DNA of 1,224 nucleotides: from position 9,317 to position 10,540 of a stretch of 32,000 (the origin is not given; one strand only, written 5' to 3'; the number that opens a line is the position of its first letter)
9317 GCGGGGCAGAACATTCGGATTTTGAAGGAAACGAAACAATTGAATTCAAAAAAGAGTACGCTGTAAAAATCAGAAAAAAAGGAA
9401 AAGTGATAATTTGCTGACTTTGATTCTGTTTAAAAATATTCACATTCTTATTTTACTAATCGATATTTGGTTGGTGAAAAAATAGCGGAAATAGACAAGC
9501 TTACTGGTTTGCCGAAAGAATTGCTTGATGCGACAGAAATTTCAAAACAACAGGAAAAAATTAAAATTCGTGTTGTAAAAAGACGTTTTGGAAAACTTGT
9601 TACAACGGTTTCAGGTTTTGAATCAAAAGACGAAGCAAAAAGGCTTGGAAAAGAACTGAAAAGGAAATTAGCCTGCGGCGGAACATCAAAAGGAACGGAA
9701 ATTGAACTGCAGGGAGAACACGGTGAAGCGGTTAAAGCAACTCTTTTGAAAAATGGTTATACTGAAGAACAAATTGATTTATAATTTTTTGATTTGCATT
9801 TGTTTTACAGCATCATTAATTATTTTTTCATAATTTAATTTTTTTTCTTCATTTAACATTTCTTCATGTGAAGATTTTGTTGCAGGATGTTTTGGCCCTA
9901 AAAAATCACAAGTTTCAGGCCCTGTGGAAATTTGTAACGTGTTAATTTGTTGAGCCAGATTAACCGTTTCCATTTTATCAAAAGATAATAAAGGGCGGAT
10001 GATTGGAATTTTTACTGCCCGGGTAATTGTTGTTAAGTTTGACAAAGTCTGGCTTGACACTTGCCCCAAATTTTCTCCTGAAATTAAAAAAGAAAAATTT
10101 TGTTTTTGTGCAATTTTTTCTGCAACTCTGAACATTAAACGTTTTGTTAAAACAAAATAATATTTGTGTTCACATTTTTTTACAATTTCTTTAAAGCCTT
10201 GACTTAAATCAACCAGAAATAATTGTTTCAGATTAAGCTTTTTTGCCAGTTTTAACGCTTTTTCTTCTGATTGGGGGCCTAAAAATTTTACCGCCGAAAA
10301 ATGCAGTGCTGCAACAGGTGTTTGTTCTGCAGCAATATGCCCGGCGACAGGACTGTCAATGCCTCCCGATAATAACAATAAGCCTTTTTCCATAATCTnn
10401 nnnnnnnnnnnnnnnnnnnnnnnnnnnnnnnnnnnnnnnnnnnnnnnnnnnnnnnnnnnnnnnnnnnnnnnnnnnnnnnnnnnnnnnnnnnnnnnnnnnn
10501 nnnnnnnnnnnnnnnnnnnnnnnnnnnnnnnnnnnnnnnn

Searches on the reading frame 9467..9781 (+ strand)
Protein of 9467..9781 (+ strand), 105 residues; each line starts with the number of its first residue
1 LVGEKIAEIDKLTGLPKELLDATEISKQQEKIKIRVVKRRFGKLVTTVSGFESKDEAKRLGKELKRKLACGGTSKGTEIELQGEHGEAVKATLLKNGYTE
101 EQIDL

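Call 58: search_protein_families(library=pfam, proteins=[window:9467-9781:+], max_evalue=0.00001)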
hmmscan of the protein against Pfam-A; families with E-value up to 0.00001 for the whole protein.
window:9467-9781:+ (105 aa): 1 family
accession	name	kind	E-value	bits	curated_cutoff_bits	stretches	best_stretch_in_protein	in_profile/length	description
PF01253.27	SUI1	-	1.5e-19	70.7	25.5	1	28-98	1-76/77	Translation initiation factor SUI1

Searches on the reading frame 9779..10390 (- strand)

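Call 58: search_protein_families(library=pfam, proteins=[window:9779-10390:-], max_evalue=0.00001)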
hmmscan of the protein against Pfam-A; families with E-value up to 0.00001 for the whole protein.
window:9779-10390:- (203 aa): 2 families
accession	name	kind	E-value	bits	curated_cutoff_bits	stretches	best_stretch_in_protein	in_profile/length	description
PF02568.20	ThiI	-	3.5e-49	167.6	20.5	1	1-186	4-196/197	Thiamine biosynthesis protein (ThiI)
PF06508.19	QueC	-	8.4e-06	25.9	22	0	4-63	3-61/210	Queuosine biosynthesis protein QueC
